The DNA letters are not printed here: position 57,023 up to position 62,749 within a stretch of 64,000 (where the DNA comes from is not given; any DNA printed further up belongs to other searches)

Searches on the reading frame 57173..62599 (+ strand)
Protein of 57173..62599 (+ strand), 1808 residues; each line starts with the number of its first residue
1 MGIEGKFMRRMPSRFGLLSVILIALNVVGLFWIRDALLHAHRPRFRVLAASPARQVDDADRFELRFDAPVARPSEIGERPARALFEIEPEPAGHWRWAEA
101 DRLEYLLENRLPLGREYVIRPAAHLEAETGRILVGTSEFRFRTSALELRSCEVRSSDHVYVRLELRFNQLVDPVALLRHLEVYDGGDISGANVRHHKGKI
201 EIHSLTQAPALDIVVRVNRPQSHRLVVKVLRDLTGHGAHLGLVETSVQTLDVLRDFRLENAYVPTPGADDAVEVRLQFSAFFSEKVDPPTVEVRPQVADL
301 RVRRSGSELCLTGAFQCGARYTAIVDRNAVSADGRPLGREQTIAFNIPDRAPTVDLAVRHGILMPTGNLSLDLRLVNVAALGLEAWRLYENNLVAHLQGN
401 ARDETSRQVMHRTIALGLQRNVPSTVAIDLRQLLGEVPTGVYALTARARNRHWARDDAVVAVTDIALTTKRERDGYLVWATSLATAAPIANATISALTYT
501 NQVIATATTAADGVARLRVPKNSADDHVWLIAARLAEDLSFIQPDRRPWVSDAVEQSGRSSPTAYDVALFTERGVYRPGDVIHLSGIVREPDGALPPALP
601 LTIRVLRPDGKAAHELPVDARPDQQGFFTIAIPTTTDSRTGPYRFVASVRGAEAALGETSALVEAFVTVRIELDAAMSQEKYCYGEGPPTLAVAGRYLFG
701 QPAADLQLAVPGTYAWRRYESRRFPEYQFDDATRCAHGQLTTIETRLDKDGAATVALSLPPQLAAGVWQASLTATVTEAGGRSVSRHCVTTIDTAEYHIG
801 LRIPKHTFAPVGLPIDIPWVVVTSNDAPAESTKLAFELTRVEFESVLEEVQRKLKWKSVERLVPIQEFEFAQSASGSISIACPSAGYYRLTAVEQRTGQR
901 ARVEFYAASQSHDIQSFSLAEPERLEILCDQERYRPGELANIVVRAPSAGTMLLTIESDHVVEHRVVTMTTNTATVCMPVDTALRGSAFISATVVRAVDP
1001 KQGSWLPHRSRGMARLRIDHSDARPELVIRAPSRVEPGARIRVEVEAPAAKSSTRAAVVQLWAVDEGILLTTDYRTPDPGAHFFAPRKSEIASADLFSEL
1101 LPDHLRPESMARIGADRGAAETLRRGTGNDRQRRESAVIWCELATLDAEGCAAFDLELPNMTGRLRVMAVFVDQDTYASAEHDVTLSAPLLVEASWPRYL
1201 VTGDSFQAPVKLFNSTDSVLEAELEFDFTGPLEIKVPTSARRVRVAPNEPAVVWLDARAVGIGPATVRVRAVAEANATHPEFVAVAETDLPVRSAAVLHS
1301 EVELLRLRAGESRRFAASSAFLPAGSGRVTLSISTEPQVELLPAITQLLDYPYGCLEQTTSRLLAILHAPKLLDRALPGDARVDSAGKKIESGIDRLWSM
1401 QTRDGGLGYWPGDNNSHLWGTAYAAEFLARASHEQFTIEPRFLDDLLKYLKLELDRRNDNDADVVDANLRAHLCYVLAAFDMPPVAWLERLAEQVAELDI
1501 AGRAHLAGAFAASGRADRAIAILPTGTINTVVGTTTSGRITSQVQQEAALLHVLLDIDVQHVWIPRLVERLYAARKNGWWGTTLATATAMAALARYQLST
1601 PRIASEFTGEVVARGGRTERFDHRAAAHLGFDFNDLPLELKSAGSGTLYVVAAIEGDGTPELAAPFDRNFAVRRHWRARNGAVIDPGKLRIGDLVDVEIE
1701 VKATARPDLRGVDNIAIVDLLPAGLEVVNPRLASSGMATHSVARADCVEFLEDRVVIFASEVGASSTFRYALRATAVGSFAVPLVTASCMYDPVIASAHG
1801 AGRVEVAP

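Call 10: search_protein_families(library=pfam, proteins=[window:57173-62599:+], max_evalue=0.01)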
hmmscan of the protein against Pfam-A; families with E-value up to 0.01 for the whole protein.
window:57173-62599:+ (1808 aa): 8 families
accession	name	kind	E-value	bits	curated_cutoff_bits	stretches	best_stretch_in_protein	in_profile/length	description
PF17973.7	bMG10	-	2e-19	70.5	26.2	1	1670-1793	2-130/131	Bacterial Alpha-2-macroglobulin MG10 domain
PF01835.25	MG2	-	4.6e-19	69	32.8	1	567-660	2-93/96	MG2 domain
PF17972.7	bMG5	-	4.7e-19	69.5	26.5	1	670-790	2-123/127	Bacterial Alpha-2-macroglobulin MG5 domain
PF11974.14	bMG3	-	1.5e-17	63.8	34.9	1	462-545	1-86/103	Bacterial alpha-2-macroglobulin MG3 domain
PF07703.20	A2M_BRD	-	1.4e-11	45.3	22.7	1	925-1070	1-139/140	Alpha-2-macroglobulin bait region domain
PF00207.28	A2M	-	2.9e-08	33.9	21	1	1138-1225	2-91/92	Alpha-2-macroglobulin family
PF07678.20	TED_complement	-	6.7e-07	29.1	22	1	1344-1450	18-123/312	A-macroglobulin TED domain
PF17962.7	bMG6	-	0.0014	19.2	23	1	818-907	20-110/112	Bacterial macroglobulin domain 6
